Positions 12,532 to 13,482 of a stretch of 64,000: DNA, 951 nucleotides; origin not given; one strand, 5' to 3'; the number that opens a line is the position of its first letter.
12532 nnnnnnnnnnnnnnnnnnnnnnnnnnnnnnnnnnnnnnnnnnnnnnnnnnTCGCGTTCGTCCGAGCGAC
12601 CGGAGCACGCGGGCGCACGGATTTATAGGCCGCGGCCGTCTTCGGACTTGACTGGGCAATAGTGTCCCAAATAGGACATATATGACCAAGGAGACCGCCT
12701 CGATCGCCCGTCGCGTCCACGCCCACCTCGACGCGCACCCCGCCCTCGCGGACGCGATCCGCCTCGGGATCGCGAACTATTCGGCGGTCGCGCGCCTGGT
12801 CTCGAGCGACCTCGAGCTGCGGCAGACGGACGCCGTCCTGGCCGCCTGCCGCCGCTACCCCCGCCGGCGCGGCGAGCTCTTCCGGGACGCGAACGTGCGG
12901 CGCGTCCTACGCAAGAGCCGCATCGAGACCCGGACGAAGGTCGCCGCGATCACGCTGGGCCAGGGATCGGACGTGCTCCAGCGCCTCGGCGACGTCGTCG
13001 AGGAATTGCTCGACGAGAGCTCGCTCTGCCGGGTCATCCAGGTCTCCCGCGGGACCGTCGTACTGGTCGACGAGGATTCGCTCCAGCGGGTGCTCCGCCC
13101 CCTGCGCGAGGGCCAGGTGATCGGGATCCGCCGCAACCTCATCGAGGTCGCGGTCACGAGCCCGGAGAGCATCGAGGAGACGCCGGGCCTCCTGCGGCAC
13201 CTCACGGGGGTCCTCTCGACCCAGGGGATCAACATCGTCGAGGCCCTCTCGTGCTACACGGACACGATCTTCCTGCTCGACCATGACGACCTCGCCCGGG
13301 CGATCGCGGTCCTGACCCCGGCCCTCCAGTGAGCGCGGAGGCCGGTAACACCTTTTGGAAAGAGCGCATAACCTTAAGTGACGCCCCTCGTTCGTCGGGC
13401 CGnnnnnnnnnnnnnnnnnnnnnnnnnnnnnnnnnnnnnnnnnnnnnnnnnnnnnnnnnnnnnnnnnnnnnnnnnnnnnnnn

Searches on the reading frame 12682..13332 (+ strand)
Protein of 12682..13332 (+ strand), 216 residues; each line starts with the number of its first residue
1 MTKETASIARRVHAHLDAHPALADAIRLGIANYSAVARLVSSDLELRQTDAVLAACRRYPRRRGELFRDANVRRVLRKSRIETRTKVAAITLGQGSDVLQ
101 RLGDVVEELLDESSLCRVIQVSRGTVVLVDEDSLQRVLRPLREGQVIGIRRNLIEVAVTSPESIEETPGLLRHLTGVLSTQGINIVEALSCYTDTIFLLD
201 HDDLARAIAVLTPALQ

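Call 11: search_protein_families(library=pfam, max_evalue=0.00001, proteins=[window:12682-13332:+])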
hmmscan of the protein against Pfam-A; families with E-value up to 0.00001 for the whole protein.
window:12682-13332:+ (216 aa): 2 families
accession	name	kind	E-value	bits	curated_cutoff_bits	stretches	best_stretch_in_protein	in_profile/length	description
PF13840.12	ACT_7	-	3.2e-09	36.9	27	1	150-212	3-64/65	ACT domain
PF24367.1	DUF7523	-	5.2e-09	37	27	1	7-142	1-123/158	Family of unknown function (DUF7523)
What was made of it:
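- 12682..13332 (+): Divergently transcribed gene (216 aa): an N-terminal helical DUF7523 domain plus a tandem ACT domain. Candidate amino-acid sensor or regulator associated with the operon. PF24367 and PF13840 match (call 11).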

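Call 33: search_protein_families(library=ncbifam, max_evalue=0.001, proteins=[window:12682-13332:+])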
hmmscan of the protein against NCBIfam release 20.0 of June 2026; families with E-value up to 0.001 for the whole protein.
window:12682-13332:+ (216 aa): 1 family
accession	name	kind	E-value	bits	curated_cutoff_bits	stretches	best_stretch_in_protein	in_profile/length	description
NF005159.0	PRK06635.2-3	equivalog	6.9e-05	22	379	1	146-215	337-405/406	aspartate kinase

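Call 48: find_homologous_proteins(query=window:12682-13332:+, max_evalue=0.001)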
Query window:12682-13332:+ (216 aa): 528 proteins with E <= 0.001 among 6225 candidates; the best 120 are listed.
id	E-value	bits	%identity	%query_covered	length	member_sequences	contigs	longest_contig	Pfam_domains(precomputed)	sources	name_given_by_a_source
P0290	1.2e-128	444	100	100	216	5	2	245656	PF24367.2,PF13840.13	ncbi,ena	-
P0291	2.7e-105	368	82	100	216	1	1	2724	PF24367.2,PF13840.13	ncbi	-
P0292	1.9e-104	365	81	100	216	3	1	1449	PF24367.2,PF13840.13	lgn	-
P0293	7.4e-98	344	78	100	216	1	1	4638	PF24367.2,PF13840.13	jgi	jgi:hypothetical protein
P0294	4.7e-97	341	77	100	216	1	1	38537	PF24367.2,PF13840.13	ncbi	ncbi:MAG: hypothetical protein WBG19_09290 [Thermoplasmata archaeon]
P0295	4.9e-97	341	79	100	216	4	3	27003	PF24367.2,PF01842.32,PF13840.13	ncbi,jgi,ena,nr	ncbi:MAG TPA: hypothetical protein VLX64_01125 [Thermoplasmata archaeon]|nr:hypothetical protein [Th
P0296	5.4e-97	341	77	100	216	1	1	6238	PF24367.2,PF01842.32,PF13840.13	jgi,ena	-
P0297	6.1e-97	341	76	100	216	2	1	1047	PF24367.2,PF13840.13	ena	-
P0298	2.4e-96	339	76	100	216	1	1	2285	PF24367.2,PF13840.13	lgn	-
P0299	1.4e-95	336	76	100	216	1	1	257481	PF24367.2,PF13840.13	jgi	jgi:hypothetical protein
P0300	1.5e-95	336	76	100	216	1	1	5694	PF22468.3,PF24367.2,PF13840.13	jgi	jgi:hypothetical protein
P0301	7.3e-95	334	76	100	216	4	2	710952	PF24367.2,PF13840.13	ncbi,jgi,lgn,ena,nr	ncbi:MAG TPA: hypothetical protein VML94_06655 [Thermoplasmata archaeon]|nr:hypothetical protein [Th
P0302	7.4e-95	334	75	100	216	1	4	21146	PF24367.2,PF13840.13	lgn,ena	-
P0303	1.7e-94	333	73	100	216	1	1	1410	PF24367.2,PF13840.13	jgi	-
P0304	2.4e-94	333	75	100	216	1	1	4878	PF24367.2,PF13840.13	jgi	jgi:sulfur transfer complex TusBCD TusB component (DsrH family)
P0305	4.2e-94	332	76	97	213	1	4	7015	PF24367.2,PF01842.32,PF13840.13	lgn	-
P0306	4.4e-94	332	78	97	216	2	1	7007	PF22468.3,PF24367.2,PF01842.32,PF13840.13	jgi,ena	-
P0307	5.8e-94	331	74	100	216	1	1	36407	PF24367.2,PF13840.13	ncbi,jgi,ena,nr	ncbi:MAG TPA: hypothetical protein VMG36_04705 [Thermoplasmata archaeon]|nr:hypothetical protein [Th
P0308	7.2e-94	331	76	98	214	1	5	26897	PF24367.2,PF01842.32,PF13840.13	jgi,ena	jgi:aspartokinase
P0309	9.6e-94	331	76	100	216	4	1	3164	PF24367.2,PF13840.13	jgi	jgi:hypothetical protein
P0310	1.0e-93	330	75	100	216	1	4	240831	PF24367.2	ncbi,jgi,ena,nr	ncbi:MAG TPA: ACT domain-containing protein [Thermoplasmata archaeon]|nr:ACT domain-containing prote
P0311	1.5e-93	330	74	100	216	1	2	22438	PF24367.2,PF13840.13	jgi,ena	-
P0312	1.7e-93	330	76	97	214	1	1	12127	PF24367.2,PF13840.13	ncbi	-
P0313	2.0e-93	329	73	100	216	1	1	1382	PF24367.2,PF13840.13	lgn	-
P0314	2.1e-93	329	74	100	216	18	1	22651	PF24367.2,PF13840.13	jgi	jgi:aspartokinase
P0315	2.6e-93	329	77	97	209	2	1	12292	PF24367.2,PF13840.13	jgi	jgi:aspartokinase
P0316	2.7e-93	329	76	98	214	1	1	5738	PF24367.2,PF13840.13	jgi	jgi:aspartokinase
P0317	3.4e-93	329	72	100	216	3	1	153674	PF24367.2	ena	-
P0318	5.8e-93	328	75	100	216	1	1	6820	PF24367.2,PF13840.13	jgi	jgi:hypothetical protein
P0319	5.9e-93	328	75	100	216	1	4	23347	PF24367.2,PF13840.13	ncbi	-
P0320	6.2e-93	328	76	97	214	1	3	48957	PF24367.2,PF01842.32,PF13840.13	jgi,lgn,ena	-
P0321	7.3e-93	328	74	100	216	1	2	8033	PF24367.2,PF13840.13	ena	-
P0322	7.7e-93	328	76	97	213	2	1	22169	PF24367.2,PF13840.13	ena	-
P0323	7.9e-93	328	74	100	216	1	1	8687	PF24367.2,PF13840.13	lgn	-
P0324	1.1e-92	327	75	100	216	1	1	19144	PF22468.3,PF24367.2,PF01842.32,PF13840.13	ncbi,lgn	-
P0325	1.1e-92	327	74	100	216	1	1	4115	PF24367.2,PF13840.13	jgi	jgi:aspartokinase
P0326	1.3e-92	327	76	98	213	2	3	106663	PF24367.2,PF13840.13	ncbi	-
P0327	1.4e-92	327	74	100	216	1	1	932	PF24367.2,PF13840.13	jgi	jgi:hypothetical protein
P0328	1.4e-92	327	74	100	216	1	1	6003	PF24367.2,PF13840.13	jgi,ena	-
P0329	1.5e-92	327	76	97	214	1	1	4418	PF24367.2,PF01842.32,PF13840.13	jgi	jgi:aspartokinase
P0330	1.8e-92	326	74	97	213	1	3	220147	PF24367.2,PF01842.32,PF13840.13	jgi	jgi:aspartokinase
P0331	1.9e-92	326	73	100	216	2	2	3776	PF24367.2,PF13840.13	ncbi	-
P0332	1.9e-92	326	76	97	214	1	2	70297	PF24367.2,PF01842.32,PF13840.13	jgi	jgi:aspartokinase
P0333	2.8e-92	326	75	97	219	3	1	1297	PF24367.2,PF13840.13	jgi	jgi:hypothetical protein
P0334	3.1e-92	326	77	95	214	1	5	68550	PF24367.2,PF13840.13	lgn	-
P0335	3.1e-92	326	76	100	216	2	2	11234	PF24367.2,PF13840.13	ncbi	-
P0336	3.3e-92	326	73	100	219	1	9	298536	PF24367.2,PF13840.13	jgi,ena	jgi:hypothetical protein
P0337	3.7e-92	325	74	100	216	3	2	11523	PF24367.2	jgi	-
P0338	3.9e-92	325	76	97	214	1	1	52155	PF24367.2,PF01842.32,PF13840.13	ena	-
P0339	5.3e-92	325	76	97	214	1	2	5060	PF24367.2,PF01842.32,PF13840.13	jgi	jgi:aspartokinase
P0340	5.8e-92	325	73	98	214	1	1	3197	PF24367.2,PF01842.32,PF13840.13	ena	-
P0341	6.1e-92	325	74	100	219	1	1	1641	PF24367.2,PF13840.13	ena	-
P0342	6.3e-92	325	75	97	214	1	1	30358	PF24367.2,PF01842.32,PF13840.13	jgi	jgi:aspartokinase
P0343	7.5e-92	324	76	97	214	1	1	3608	PF24367.2,PF13840.13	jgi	jgi:aspartokinase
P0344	8.4e-92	324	73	100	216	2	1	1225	PF24367.2,PF13840.13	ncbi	-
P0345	8.6e-92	324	75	100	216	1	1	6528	PF24367.2,PF13840.13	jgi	jgi:aspartokinase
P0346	8.8e-92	324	73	100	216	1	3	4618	PF24367.2,PF13840.13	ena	-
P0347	9.1e-92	324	74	100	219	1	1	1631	PF24367.2,PF13840.13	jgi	jgi:hypothetical protein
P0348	1.4e-91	324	73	100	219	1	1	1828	PF24367.2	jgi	jgi:hypothetical protein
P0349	1.4e-91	323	76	97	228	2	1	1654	PF24367.2,PF13840.13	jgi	-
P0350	1.5e-91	323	76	97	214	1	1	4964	PF24367.2,PF01842.32,PF13840.13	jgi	jgi:aspartokinase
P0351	1.6e-91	323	73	100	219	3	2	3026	PF24367.2,PF13840.13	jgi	jgi:sulfur transfer complex TusBCD TusB component (DsrH family)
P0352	1.8e-91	323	75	97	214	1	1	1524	PF24367.2,PF13840.13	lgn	-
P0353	1.8e-91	323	74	100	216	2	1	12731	PF24367.2,PF13840.13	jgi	jgi:aspartokinase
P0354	1.9e-91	323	73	100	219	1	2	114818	PF24367.2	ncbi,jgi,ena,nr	ncbi:MAG TPA: hypothetical protein VMF04_02460 [Thermoplasmata archaeon]|nr:hypothetical protein [Th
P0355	2.0e-91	323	73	99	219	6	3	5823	PF24367.2,PF13840.13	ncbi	-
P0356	2.4e-91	323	75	97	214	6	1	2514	PF24367.2,PF01842.32,PF13840.13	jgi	-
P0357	2.5e-91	323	74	100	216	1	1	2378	PF24367.2,PF13840.13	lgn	-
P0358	3.0e-91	322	74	97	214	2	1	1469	PF24367.2,PF13840.13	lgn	-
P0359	3.3e-91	322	74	98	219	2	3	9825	PF24367.2,PF13840.13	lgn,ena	-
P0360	3.9e-91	322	74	98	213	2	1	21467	PF24367.2,PF01842.32,PF13840.13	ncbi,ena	-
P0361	4.4e-91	322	74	98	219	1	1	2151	PF24367.2,PF01842.32,PF13840.13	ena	-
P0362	4.4e-91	322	73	100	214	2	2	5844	PF24367.2,PF13840.13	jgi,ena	-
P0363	4.9e-91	322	71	100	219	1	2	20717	PF24367.2,PF13840.13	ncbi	-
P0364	5.1e-91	322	75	97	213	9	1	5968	PF24367.2,PF01842.32,PF13840.13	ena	-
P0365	5.1e-91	322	72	100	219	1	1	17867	PF24367.2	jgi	jgi:hypothetical protein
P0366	5.1e-91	322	73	100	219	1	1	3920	PF24367.2,PF13840.13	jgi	jgi:hypothetical protein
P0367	5.2e-91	322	75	97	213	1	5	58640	PF01842.32,PF13840.13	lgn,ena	-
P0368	6.4e-91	321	74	100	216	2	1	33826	PF24367.2,PF13840.13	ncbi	-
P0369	6.6e-91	321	75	98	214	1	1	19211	PF24367.2,PF01842.32,PF13840.13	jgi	jgi:aspartokinase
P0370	8.1e-91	321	77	94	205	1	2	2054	PF24367.2,PF13840.13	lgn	-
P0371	8.6e-91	321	73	100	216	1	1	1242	PF24367.2,PF13840.13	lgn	-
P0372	9.1e-91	321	72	100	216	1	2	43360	PF24367.2,PF13840.13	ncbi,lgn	-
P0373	1.2e-90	320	71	100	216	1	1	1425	PF24367.2,PF01842.32,PF13840.13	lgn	-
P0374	1.2e-90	320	73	100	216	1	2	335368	PF24367.2,PF13840.13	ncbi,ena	ncbi:MAG: ACT domain-containing protein [Thermoplasmata archaeon]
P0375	1.3e-90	320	77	95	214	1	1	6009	PF24367.2,PF01842.32,PF13840.13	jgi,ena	-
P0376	1.4e-90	320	74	98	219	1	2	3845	PF24367.2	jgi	jgi:sulfur transfer complex TusBCD TusB component (DsrH family)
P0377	1.6e-90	320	72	100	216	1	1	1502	PF24367.2,PF13840.13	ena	-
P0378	1.7e-90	320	73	100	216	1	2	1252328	PF24367.2,PF13840.13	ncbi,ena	ncbi:MAG: ACT domain-containing protein [Thermoplasmata archaeon]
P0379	1.7e-90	320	73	98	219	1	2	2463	PF24367.2,PF13840.13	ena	-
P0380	1.7e-90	320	74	100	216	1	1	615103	PF24367.2,PF13840.13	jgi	jgi:hypothetical protein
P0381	1.8e-90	320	71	100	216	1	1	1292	PF24367.2,PF01842.32,PF13840.13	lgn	-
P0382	2.0e-90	320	72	100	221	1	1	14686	PF24367.2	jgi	jgi:sulfur transfer complex TusBCD TusB component (DsrH family)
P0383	2.4e-90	319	72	100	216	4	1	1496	PF24367.2,PF13840.13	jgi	jgi:aspartokinase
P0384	2.7e-90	319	75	97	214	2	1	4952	PF24367.2,PF01842.32,PF13840.13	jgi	jgi:aspartokinase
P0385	2.7e-90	319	72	100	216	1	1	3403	PF24367.2,PF13840.13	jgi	jgi:hypothetical protein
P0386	2.8e-90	319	72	100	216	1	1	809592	PF24367.2,PF13840.13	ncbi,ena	-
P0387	2.9e-90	319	71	100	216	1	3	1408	PF24367.2,PF01842.32,PF13840.13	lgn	-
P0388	3.4e-90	319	73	100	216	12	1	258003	PF24367.2,PF13840.13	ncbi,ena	-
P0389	3.5e-90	319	73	100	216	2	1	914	PF24367.2,PF13840.13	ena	-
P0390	4.0e-90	319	73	98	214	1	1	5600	PF24367.2,PF13840.13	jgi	jgi:hypothetical protein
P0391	4.0e-90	319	74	98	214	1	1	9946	PF24367.2,PF01842.32,PF13840.13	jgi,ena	-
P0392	4.2e-90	319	72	99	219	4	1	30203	PF24367.2,PF13840.13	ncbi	-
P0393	4.2e-90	319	74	98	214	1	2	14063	PF24367.2,PF01842.32,PF13840.13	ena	-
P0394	4.3e-90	319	74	97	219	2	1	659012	PF24367.2,PF13840.13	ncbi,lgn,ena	-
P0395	6.3e-90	318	75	98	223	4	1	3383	PF24367.2,PF01842.32,PF13840.13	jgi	jgi:hypothetical protein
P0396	6.7e-90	318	71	100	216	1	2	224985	PF24367.2,PF01842.32,PF13840.13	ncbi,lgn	-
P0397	6.8e-90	318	73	100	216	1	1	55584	PF24367.2,PF13840.13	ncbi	-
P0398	7.4e-90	318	73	100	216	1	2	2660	PF24367.2,PF13840.13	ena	-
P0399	8.2e-90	318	73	97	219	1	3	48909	PF24367.2,PF13840.13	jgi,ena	jgi:hypothetical protein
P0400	8.5e-90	318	74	97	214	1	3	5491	PF24367.2,PF01842.32,PF13840.13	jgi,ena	-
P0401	8.9e-90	318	73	98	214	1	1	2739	PF24367.2,PF13840.13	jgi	jgi:aspartokinase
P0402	1.0e-89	317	75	95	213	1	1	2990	PF24367.2,PF13840.13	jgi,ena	-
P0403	1.0e-89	317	73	97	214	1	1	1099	PF24367.2,PF13840.13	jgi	-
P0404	1.0e-89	317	74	98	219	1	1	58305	PF24367.2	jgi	jgi:hypothetical protein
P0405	1.0e-89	317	73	98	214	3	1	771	PF24367.2,PF13840.13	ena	-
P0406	1.1e-89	317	73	97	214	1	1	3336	PF24367.2,PF13840.13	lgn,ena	-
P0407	1.2e-89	317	75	97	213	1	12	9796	PF24367.2,PF13840.13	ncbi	-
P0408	1.2e-89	317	74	97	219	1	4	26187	PF24367.2,PF13840.13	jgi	jgi:hypothetical protein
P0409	1.2e-89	317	73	100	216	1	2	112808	PF24367.2,PF13840.13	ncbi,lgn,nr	ncbi:MAG TPA: ACT domain-containing protein [Thermoplasmata archaeon]|nr:ACT domain-containing prote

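Call 51: find_encoding_contigs(protein=P0290, flank=10000, max_places=2)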
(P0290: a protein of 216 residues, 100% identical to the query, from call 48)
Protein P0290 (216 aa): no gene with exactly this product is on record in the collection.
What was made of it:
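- Tried and rejected: The protein identical to the divergent gene product (P0290) was not on record in the contig index (call 51).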

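Call 58: predict_structure(alignment_id=A3)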
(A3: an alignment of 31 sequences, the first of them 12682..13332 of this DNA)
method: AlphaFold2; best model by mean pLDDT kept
length: 216 residues; sequences in the alignment: 31
mean_pLDDT: 78.0   pTM: 0.62
mean pLDDT of the five models: 78.0, 77.4, 73.7, 49.0, 42.8
residues with pLDDT >= 90: 49; 70-90: 112; 50-70: 46; < 50: 9
segments of 3 or more residues with pLDDT < 50: 1-4
pLDDT, mean of each block of 10 residues (from residue 1): 57 77 65 68 72 55 55 78 92 84 87 86 86 91 88 90 67 80 81 85 91 82
secondary structure, 60 per line:
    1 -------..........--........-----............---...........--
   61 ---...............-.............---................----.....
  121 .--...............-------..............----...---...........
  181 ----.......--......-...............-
elements in order: H8-17 H20-27 H33-44 H48-58 H64-78 E80-92 H96-111 E116-121 E124-130 H131-138 E146-159 H170-180 E185-191 E194-199 H201-215

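Call 61: fold_search(model_id=the predicted structure, library=pdb)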
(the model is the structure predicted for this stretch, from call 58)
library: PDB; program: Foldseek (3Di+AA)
matches with E <= 10: 1648; with E <= 0.001: 102
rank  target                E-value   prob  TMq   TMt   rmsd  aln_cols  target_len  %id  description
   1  3mah                  3.1e-08  1.00  0.46  0.67   3.8       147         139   13  A putative c-terminal regulatory domain of aspartate kinase from porphyromonas gingivalis w83. (released 2010-04-14)
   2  3c1n_D                5.9e-08  1.00  0.49  0.25   3.9       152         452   18  Crystal Structure of Allosteric Inhibition Threonine-sensitive Aspartokinase from Methanococcus jannaschii with L-thre (released 2008-03-25)
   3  3c1n_A                1.3e-07  1.00  0.49  0.25   3.8       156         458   17  Crystal Structure of Allosteric Inhibition Threonine-sensitive Aspartokinase from Methanococcus jannaschii with L-thre (released 2008-03-25)
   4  3ab2_N                1.5e-07  1.00  0.43  0.56   5.2       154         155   17  Crystal structure of aspartate kinase from Corynebacterium glutamicum in complex with threonine (released 2010-06-23)
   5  3ab4_B                1.6e-07  1.00  0.43  0.56   5.1       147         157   18  Crystal structure of feedback inhibition resistant mutant of aspartate kinase from Corynebacterium glutamicum in compl (released 2010-06-23)
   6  3c1m_D                1.7e-07  1.00  0.45  0.23   4.3       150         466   16  Cyrstal Structure of threonine-sensitive aspartokinase from Methanococcus jannaschii with MgAMP-PNP and L-aspartate (released 2008-03-25)
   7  3c1n_C                2.4e-07  1.00  0.48  0.25   3.7       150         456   17  Crystal Structure of Allosteric Inhibition Threonine-sensitive Aspartokinase from Methanococcus jannaschii with L-thre (released 2008-03-25)
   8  3c1m_A                2.4e-07  1.00  0.47  0.24   3.9       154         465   18  Cyrstal Structure of threonine-sensitive aspartokinase from Methanococcus jannaschii with MgAMP-PNP and L-aspartate (released 2008-03-25)
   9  3c1m_C                2.7e-07  1.00  0.47  0.24   4.0       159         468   16  Cyrstal Structure of threonine-sensitive aspartokinase from Methanococcus jannaschii with MgAMP-PNP and L-aspartate (released 2008-03-25)
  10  2hmf_A                2.7e-07  1.00  0.46  0.24   4.3       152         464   16  Structure of a Threonine Sensitive Aspartokinase from Methanococcus jannaschii Complexed with Mg-ADP and Aspartate (released 2006-10-17)
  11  3ab2_F                3.1e-07  1.00  0.43  0.56   5.2       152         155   17  Crystal structure of aspartate kinase from Corynebacterium glutamicum in complex with threonine (released 2010-06-23)
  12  2zho_C                3.3e-07  1.00  0.44  0.58   4.8       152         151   12  Crystal structure of the regulatory subunit of aspartate kinase from Thermus thermophilus (ligand free form) (released 2009-02-17)
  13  3ab2_L                3.4e-07  1.00  0.43  0.57   5.3       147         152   20  Crystal structure of aspartate kinase from Corynebacterium glutamicum in complex with threonine (released 2010-06-23)
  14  3aaw_D                3.6e-07  1.00  0.43  0.55   5.3       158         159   18  Crystal structure of aspartate kinase from Corynebacterium glutamicum in complex with lysine and threonine (released 2010-06-23)
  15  3aaw_A                3.9e-07  1.00  0.43  0.27   5.3       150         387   19  Crystal structure of aspartate kinase from Corynebacterium glutamicum in complex with lysine and threonine (released 2010-06-23)
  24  2zho_B                7.2e-07  1.00  0.46  0.62   4.3       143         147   17  Crystal structure of the regulatory subunit of aspartate kinase from Thermus thermophilus (ligand free form) (released 2009-02-17)
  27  2zho_A                7.7e-07  1.00  0.42  0.56   5.0       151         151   11  Crystal structure of the regulatory subunit of aspartate kinase from Thermus thermophilus (ligand free form) (released 2009-02-17)
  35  2dtj_B                1.1e-06  1.00  0.43  0.54   5.1       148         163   19  Crystal structure of regulatory subunit of aspartate kinase from Corynebacterium glutamicum (released 2007-05-01)
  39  2zho_D                1.3e-06  1.00  0.45  0.60   4.5       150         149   15  Crystal structure of the regulatory subunit of aspartate kinase from Thermus thermophilus (ligand free form) (released 2009-02-17)
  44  2zho_F                1.4e-06  1.00  0.43  0.58   4.7       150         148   13  Crystal structure of the regulatory subunit of aspartate kinase from Thermus thermophilus (ligand free form) (released 2009-02-17)
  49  2dtj_A                1.7e-06  1.00  0.40  0.51   5.3       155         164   17  Crystal structure of regulatory subunit of aspartate kinase from Corynebacterium glutamicum (released 2007-05-01)
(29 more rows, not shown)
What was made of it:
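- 12682..13332 (+): The AlphaFold2 model has mean pLDDT 78, and residues ~80-216 match aspartokinase regulatory ACT domains (Foldseek E 3e-8, probability 1.0; calls 58, 61).
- Residues ~80-216 match aspartokinase regulatory domains and free-standing beta subunits (3mah, 2zho, 2dtj; call 61).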

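Call 62: search_solved_structures(query=A3, max_evalue=10)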
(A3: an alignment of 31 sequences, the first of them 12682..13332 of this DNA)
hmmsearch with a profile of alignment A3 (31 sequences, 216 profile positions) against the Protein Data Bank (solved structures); distinct sequences matched with E-value up to 10: 1.
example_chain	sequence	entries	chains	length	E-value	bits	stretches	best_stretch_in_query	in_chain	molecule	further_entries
9vp8_A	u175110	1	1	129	0.059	16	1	126-212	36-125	YdjB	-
